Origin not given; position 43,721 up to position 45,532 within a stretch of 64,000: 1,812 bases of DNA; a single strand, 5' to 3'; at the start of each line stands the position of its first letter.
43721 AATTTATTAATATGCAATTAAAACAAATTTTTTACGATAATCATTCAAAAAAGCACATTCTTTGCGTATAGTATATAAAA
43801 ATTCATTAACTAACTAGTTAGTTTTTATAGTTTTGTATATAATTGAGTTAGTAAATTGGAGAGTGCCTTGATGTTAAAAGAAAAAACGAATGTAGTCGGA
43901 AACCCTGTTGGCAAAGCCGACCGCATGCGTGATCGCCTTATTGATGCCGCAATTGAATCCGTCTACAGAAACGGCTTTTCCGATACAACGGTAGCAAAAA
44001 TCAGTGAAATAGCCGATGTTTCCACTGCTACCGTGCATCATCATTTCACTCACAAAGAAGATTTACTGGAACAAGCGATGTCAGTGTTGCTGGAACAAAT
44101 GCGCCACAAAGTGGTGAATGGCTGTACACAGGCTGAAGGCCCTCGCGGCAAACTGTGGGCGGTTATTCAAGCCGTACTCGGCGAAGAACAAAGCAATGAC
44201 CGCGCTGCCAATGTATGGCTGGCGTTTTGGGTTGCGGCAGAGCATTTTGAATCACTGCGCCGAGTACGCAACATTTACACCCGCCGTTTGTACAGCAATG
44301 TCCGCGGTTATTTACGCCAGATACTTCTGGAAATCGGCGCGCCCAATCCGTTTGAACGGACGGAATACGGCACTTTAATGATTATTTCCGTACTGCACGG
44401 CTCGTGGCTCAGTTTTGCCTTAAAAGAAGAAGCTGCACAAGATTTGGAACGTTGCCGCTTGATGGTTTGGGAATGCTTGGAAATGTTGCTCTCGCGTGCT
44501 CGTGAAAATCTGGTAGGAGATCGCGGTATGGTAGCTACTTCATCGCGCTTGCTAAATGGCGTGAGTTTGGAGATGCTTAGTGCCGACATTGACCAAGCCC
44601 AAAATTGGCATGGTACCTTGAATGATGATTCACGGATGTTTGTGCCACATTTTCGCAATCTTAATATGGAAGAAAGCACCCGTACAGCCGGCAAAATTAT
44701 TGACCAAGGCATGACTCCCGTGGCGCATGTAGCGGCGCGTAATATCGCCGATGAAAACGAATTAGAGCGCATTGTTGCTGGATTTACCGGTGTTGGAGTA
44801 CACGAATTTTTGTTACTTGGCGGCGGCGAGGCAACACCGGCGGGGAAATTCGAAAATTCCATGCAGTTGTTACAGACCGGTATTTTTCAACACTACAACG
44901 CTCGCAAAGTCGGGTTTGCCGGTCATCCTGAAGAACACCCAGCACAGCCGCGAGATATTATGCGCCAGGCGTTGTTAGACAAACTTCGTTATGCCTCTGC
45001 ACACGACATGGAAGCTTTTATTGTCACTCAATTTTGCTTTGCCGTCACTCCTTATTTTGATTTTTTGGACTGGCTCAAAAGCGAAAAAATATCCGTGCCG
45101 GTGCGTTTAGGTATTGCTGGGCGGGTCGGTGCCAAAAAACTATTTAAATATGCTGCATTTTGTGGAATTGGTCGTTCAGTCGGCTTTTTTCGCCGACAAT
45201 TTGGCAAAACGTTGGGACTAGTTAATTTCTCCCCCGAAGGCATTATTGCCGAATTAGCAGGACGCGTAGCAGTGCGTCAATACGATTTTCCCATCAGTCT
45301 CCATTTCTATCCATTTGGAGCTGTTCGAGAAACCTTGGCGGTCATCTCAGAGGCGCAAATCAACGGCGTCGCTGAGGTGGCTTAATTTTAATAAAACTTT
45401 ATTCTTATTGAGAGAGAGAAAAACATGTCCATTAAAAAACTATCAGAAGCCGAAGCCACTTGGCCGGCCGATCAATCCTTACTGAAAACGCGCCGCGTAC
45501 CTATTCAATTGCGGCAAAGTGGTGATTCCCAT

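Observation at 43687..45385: In-frame fusion of a BetI-like TetR repressor to an MTHFR-fold domain, with a perfect palindromic operator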

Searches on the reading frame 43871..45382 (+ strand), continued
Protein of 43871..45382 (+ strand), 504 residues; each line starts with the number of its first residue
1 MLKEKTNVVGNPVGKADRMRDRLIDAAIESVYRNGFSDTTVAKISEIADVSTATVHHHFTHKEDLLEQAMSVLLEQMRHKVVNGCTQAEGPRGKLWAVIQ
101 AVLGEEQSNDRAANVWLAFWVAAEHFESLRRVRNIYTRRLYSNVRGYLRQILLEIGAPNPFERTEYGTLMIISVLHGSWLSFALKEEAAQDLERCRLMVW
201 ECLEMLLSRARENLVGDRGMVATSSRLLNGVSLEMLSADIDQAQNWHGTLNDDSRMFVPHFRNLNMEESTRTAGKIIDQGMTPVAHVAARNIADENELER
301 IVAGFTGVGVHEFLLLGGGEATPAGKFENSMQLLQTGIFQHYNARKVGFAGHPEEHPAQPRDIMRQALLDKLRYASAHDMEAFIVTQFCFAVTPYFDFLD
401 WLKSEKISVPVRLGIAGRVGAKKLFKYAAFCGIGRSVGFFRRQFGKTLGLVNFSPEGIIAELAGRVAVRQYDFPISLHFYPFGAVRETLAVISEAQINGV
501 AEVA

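Call 25: find_encoding_contigs(protein=P0056, flank=10000, max_places=2)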
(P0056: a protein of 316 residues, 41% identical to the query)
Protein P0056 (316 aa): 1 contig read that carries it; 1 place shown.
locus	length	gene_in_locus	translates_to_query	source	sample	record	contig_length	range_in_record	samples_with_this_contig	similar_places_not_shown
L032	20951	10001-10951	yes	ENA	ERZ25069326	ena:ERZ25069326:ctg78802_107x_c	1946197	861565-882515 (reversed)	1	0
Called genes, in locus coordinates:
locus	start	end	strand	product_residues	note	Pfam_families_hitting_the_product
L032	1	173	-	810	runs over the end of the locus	PF00890:FAD_binding_2 (faint), PF01266:DAO, PF07992:Pyr_redox_2 (faint), PF13738:Pyr_redox_3 (faint), PF16350:FAO_M, PF01571:GCV_T, PF08669:GCV_T_C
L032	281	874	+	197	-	PF01351:RNase_HII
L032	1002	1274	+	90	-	-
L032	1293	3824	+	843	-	PF12704:MacB_PCD (weak), PF02687:FtsX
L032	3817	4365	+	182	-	PF02834:LigT_PEase (weak), PF13563:2_5_RNA_ligase2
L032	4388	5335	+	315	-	PF00586:AIRS, PF02769:AIRS_C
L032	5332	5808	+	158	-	PF04608:PgpA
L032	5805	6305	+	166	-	PF02464:CinA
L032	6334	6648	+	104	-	PF13442:Cytochrome_CBB3, PF00034:Cytochrom_C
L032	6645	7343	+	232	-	PF09335:VTT_dom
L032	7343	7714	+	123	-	-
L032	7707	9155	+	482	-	PF01134:GIDA (faint), PF01266:DAO (faint), PF07992:Pyr_redox_2, PF13738:Pyr_redox_3 (weak), PF00070:Pyr_redox, PF02852:Pyr_redox_dim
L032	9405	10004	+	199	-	PF00440:TetR_N, PF13977:TetR_C_6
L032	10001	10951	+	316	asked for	PF02219:MTHFR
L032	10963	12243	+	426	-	PF01571:GCV_T, PF08669:GCV_T_C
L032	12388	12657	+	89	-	PF00312:Ribosomal_S15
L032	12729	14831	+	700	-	PF01138:RNase_PH, PF03725:RNase_PH_C, PF03726:PNPase, PF01138:RNase_PH, PF00013:KH_1, PF00575:S1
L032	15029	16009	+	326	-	PF00056:Ldh_1_N, PF02866:Ldh_1_C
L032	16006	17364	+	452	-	PF00390:malic, PF03949:Malic_M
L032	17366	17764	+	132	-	PF01127:Sdh_cyt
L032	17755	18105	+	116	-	PF01127:Sdh_cyt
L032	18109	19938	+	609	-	PF00890:FAD_binding_2, PF01266:DAO (faint), PF07992:Pyr_redox_2 (faint), PF02910:Succ_DH_flav_C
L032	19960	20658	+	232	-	PF13085:Fer2_3, PF13237:Fer4_10, PF13183:Fer4_8, PF13534:Fer4_17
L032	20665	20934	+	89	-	PF03937:Sdh5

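Call 26: find_encoding_contigs(protein=P0063, flank=8000, max_places=2)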
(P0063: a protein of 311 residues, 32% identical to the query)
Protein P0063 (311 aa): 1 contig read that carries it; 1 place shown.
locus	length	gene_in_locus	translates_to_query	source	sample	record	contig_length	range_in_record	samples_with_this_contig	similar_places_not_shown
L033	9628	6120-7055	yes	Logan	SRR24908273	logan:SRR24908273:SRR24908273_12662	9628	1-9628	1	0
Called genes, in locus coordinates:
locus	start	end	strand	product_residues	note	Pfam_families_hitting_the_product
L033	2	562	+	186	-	?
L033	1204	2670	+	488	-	PF00171:Aldedh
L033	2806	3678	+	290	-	PF00561:Abhydrolase_1, PF12146:Hydrolase_4, PF12697:Abhydrolase_6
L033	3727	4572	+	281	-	PF00106:adh_short, PF01370:Epimerase (weak), PF13561:adh_short_C2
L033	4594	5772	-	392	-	PF01321:Creatinase_N, PF00557:Peptidase_M24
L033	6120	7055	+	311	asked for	-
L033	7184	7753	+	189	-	PF13404:HTH_AsnC-type, PF13412:HTH_24, PF01037:AsnC_trans_reg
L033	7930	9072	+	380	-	PF01571:GCV_T, PF08669:GCV_T_C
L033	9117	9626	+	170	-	?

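Call 50: predict_structure(alignment_id=A4)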
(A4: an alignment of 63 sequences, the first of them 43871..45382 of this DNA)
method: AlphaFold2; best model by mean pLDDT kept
length: 504 residues; sequences in the alignment: 63
mean_pLDDT: 85.7   pTM: 0.61
mean pLDDT of the five models: 85.7, 85.2, 83.5, 82.8, 82.0
residues with pLDDT >= 90: 276; 70-90: 165; 50-70: 41; < 50: 22
segments of 3 or more residues with pLDDT < 50: 1-12, 498-504
pLDDT, mean of each block of 10 residues (from residue 1): 37 74 96 91 96 95 95 94 95 95 73 86 90 94 97 90 88 88 74 89 87 59 79 90 84 90 89 93 96 96 97 91 93 97 95 85 95 96 92 91 96 89 72 59 53 77 83 94 86 62 37
secondary structure, 60 per line:
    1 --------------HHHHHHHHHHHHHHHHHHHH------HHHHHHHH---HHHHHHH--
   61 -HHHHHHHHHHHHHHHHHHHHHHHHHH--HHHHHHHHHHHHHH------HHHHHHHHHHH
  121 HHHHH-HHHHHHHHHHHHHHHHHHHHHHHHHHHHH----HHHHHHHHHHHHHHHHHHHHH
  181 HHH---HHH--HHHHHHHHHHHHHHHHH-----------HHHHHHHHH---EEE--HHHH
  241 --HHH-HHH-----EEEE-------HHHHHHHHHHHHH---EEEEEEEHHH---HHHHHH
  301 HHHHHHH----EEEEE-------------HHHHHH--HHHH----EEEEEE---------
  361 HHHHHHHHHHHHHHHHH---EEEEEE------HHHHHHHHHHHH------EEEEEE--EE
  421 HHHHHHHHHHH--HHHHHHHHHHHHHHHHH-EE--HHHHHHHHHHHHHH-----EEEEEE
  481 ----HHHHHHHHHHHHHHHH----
elements in order: H15-34 H41-48 H52-58 H62-87 H90-103 H110-125 H127-155 H160-183 H192-208 H220-228 E232-234 H237-240 E255-258 H266-278 E282-288 H295-307 E312-316 H330-335 H338-341 E346-351 H361-377 E381-386 H393-404 E411-416 H421-431 H434-450 H456-469 E475-480 H485-500

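Call 53: fold_search(model_id=the predicted structure, library=pdb)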
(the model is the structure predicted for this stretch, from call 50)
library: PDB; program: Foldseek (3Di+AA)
matches with E <= 10: 1666; with E <= 0.001: 311
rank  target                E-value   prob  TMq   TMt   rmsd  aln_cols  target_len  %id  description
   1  7xlf_B                9.6e-18  1.00  0.52  0.91   2.2       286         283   28  Crystal structure of CH3-THF complex of methylenetetrahydrofolate reductase from Sphingobium sp. SYK-6 (released 2023-04-26)
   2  7xg9_B                1.4e-17  1.00  0.52  0.91   2.2       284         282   28  Crystal structural of methylenetetrahydrofolate reductase from Sphingobium sp. SYK-6 (released 2023-04-12)
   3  7xg9_A                2.4e-17  1.00  0.52  0.90   2.2       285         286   28  Crystal structural of methylenetetrahydrofolate reductase from Sphingobium sp. SYK-6 (released 2023-04-12)
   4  8eac_A                3.7e-09  1.00  0.39  0.65   5.8       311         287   17  Thermus thermophilus methylenetetrahydrofolate reductase (released 2023-01-18)
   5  3apy_A                4.7e-09  1.00  0.42  0.69   5.0       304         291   17  Properties and crystal structure of methylenetetrahydrofolate reductase from Thermus thermophilus HB8 (released 2011-09-14)
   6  1v93                  9.0e-09  1.00  0.40  0.64   5.5       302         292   18  5,10-Methylenetetrahydrofolate Reductase from Thermus thermophilus HB8 (released 2004-02-03)
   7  7th5_B                1.3e-08  1.00  0.41  0.68   5.9       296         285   18  Thermus thermophilus methylenetetrahydrofolate reductase (released 2023-01-18)
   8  8uy1_C                3.3e-08  1.00  0.41  0.35   6.3       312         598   16  Methylenetetrahydrofolate reductase from Chaetomium thermophilum DSM 1495, Active (R) State (released 2024-06-19)
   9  1zp4_B                5.7e-08  1.00  0.42  0.71   4.5       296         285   19  Glu28Gln mutant of E. coli Methylenetetrahydrofolate Reductase (oxidized) complex with Methyltetrahydrofolate (released 2005-08-09)
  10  6pey_B                6.2e-08  1.00  0.43  0.70   4.3       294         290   22  MTHFR with mutation Asp120Ala (released 2019-09-25)
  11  5ume_E                6.2e-08  1.00  0.42  0.67   5.0       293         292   17  Crystal Structure of 5,10-Methylenetetrahydrofolate Reductase MetF from Haemophilus influenzae (released 2017-02-22)
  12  8uy1_A                6.8e-08  1.00  0.42  0.36   5.6       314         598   16  Methylenetetrahydrofolate reductase from Chaetomium thermophilum DSM 1495, Active (R) State (released 2024-06-19)
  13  1b5t_A                6.8e-08  1.00  0.41  0.70   4.9       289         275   21  ESCHERICHIA COLI METHYLENETETRAHYDROFOLATE REDUCTASE (released 1999-01-20)
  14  8uy1_D                7.8e-08  1.00  0.40  0.35   6.5       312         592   16  Methylenetetrahydrofolate reductase from Chaetomium thermophilum DSM 1495, Active (R) State (released 2024-06-19)
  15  5ume_A                9.9e-08  1.00  0.41  0.67   5.1       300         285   16  Crystal Structure of 5,10-Methylenetetrahydrofolate Reductase MetF from Haemophilus influenzae (released 2017-02-22)
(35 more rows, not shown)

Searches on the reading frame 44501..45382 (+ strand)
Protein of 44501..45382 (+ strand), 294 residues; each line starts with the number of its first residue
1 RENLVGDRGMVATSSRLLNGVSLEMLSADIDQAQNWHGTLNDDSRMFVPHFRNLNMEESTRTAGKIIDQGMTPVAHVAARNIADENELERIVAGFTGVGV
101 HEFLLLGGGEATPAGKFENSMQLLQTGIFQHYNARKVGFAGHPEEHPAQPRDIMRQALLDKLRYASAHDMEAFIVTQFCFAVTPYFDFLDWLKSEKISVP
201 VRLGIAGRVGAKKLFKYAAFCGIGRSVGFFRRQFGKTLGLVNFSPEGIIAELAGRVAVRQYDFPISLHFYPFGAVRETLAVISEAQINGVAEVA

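Call 8: search_solved_structures(query=window:44501-45382:+, max_evalue=10, show_alignments=3)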
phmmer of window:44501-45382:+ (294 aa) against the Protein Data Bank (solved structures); distinct sequences matched with E-value up to 10: 13.
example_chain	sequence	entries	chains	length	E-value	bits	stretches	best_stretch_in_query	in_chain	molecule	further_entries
7xg9_A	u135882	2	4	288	2.9e-35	125.6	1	12-278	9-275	5,10-methylenetetrahydrofolate reductase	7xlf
1v93_A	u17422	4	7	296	7.1e-06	29.1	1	56-223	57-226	5,10-Methylenetetrahydrofolate reductase | Methylenetetrahydrofolate reductase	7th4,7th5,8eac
3apt_A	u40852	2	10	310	7.8e-06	29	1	56-223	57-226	Methylenetetrahydrofolate reductase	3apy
5ume_A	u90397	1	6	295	0.0086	19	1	56-224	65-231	5,10-methylenetetrahydrofolate reductase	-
6pey_A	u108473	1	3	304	0.018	17.9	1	70-221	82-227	Methylenetetrahydrofolate reductase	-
1b5t_A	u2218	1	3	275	0.02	17.8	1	70-222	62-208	PROTEIN (METHYLENETETRAHYDROFOLATE REDUCTASE)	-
1zp3_A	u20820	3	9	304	0.025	17.5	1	70-221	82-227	5,10-methylenetetrahydrofolate reductase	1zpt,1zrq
1zp4_A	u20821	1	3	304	0.025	17.5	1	70-221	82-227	5,10-methylenetetrahydrofolate reductase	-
2fmn_A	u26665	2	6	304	0.034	17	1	70-221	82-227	5,10-methylenetetrahydrofolate reductase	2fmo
3fst_A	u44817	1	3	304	0.052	16.4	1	70-217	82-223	5,10-methylenetetrahydrofolate reductase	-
3fsu_A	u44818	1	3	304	0.053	16.4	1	70-217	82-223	5,10-methylenetetrahydrofolate reductase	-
7rml_A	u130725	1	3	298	0.084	15.7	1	56-222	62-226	5,10-methylenetetrahydrofolate reductase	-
1yq1_A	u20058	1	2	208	1.1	12.1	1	120-193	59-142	glutathione S-Transferase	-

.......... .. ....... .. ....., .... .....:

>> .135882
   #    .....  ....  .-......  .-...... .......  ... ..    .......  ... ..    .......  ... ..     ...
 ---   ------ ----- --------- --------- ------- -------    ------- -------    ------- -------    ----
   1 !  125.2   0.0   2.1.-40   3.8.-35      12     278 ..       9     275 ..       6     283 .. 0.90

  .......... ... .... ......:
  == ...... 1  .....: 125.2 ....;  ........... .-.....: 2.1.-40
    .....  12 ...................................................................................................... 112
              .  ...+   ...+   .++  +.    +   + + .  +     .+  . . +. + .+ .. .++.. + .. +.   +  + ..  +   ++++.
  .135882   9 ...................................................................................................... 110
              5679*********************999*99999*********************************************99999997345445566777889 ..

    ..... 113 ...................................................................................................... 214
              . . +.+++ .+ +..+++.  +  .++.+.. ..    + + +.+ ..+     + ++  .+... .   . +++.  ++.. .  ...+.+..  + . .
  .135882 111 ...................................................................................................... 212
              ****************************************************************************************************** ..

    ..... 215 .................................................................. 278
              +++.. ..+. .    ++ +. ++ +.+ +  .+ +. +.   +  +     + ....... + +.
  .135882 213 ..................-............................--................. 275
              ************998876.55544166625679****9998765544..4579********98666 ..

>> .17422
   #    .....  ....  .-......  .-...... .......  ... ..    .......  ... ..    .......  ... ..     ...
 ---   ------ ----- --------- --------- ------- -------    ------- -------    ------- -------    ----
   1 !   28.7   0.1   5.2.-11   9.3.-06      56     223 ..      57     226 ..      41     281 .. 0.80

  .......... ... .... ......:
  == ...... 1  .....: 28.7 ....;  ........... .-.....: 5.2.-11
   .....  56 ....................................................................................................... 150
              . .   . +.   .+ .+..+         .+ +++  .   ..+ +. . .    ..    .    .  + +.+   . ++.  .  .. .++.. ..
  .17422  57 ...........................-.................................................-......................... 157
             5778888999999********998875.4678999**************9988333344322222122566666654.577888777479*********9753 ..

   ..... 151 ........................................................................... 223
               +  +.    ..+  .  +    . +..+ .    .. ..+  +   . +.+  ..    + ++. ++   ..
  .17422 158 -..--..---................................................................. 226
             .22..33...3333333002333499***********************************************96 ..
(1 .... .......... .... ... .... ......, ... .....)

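Call 63: search_protein_representatives(protein=window:44501-45382:+)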
Query: 294 residues. Proteins with E-value up to 0.001 (for the whole library): 1679; up to 1e-10: 963; up to 1e-30: 131. The best 150 are listed.
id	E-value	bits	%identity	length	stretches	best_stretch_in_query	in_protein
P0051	9.8e-97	340.4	53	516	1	1-288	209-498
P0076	1.4e-67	244.8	43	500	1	15-285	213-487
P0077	3.3e-67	243.5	56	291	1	33-232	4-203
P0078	8.0e-64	232.4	43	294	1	17-286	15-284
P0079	2.6e-63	230.7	42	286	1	15-292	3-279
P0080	7.3e-60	219.4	42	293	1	21-286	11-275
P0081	9.3e-60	219.1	37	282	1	18-284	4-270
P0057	1.8e-58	214.9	54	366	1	113-280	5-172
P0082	4.9e-44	167.5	35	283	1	14-279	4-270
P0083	3.6e-43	164.7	33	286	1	18-282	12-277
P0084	7.3e-43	163.6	35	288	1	16-276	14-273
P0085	1.5e-40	156.0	32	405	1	16-279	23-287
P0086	4.7e-40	154.4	36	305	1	14-281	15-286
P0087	1.1e-39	153.2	34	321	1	16-280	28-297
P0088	2.9e-39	151.8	33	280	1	22-285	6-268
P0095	3.9e-37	144.8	32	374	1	22-282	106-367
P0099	7.1e-37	144.0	30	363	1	9-284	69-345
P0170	2.5e-32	129.1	30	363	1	18-284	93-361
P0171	2.8e-32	128.9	35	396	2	49-187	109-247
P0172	3.4e-32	128.6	35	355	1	46-284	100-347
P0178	5.1e-32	128.1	33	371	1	43-278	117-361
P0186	1.4e-31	126.7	36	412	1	46-280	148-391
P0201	5.7e-31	124.6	29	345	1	16-283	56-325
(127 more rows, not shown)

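Call 64: search_protein_families(library=pfam, proteins=[P0076, P0085, P0095, P0099, P0170, P0171, P0172, P0178, P0186, P0201], max_evalue=0.01)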
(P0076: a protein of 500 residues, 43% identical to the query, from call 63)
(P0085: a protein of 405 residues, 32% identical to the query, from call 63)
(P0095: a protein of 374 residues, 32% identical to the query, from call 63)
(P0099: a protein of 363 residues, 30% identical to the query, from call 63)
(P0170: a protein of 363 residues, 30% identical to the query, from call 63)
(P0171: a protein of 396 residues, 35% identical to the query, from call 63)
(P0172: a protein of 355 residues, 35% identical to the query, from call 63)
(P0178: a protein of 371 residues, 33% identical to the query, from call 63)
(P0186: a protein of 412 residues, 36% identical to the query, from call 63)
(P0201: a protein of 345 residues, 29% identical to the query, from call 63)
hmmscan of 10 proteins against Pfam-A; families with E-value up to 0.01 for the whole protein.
P0076 (500 aa): 3 families
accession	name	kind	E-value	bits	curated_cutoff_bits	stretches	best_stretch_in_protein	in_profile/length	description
PF13977.11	TetR_C_6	-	2.7e-15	57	27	1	78-193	1-114/115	BetI-type transcriptional repressor, C-terminal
PF00440.29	TetR_N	-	5.9e-13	48.8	24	1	10-55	1-46/47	Bacterial regulatory proteins, tetR family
PF02219.23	MTHFR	-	3.5e-05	23.8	24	1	269-424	69-225/287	Methylenetetrahydrofolate reductase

P0085 (405 aa): 0 families

P0095 (374 aa): 1 family
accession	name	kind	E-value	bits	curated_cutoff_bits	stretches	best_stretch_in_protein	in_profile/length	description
PF02219.23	MTHFR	-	7.7e-05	22.6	24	1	129-289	43-207/287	Methylenetetrahydrofolate reductase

P0099 (363 aa): 1 family
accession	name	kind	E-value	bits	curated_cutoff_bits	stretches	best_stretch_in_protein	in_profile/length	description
PF02219.23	MTHFR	-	1.2e-05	25.3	24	1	123-283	63-225/287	Methylenetetrahydrofolate reductase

P0170 (363 aa): 1 family
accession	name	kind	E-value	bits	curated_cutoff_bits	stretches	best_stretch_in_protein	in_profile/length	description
PF02219.23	MTHFR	-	2.1e-07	31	24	1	140-299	65-225/287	Methylenetetrahydrofolate reductase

P0171 (396 aa): 1 family
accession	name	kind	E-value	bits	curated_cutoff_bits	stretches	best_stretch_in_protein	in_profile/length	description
PF02219.23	MTHFR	-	3.9e-07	30.2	24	1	103-255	41-197/287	Methylenetetrahydrofolate reductase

P0172 (355 aa): 1 family
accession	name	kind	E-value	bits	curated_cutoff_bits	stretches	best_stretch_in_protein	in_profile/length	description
PF02219.23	MTHFR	-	2.4e-06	27.6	24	1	73-248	13-196/287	Methylenetetrahydrofolate reductase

P0178 (371 aa): 1 family
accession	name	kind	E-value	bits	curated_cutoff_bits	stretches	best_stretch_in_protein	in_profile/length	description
PF02219.23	MTHFR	-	1.4e-05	25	24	1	86-268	5-196/287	Methylenetetrahydrofolate reductase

P0186 (412 aa): 1 family
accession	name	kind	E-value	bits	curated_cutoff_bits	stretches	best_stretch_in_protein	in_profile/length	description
PF02219.23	MTHFR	-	1.1e-07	32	24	1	148-297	44-197/287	Methylenetetrahydrofolate reductase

P0201 (345 aa): 0 families

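Call 66: find_encoding_contigs(protein=P0076, flank=8000, max_places=2)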
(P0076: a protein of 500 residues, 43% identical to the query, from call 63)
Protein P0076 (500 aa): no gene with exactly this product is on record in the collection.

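Call 67: find_encoding_contigs(protein=P0079, flank=8000, max_places=2)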
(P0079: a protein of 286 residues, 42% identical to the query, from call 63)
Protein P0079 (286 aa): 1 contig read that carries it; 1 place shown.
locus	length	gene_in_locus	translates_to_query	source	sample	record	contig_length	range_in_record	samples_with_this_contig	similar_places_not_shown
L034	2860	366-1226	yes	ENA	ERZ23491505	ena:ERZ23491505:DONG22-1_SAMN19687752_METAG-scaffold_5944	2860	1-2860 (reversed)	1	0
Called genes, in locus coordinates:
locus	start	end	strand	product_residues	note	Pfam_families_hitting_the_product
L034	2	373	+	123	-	?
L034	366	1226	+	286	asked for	PF02219:MTHFR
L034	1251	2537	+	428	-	PF01571:GCV_T, PF08669:GCV_T_C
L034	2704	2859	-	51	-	?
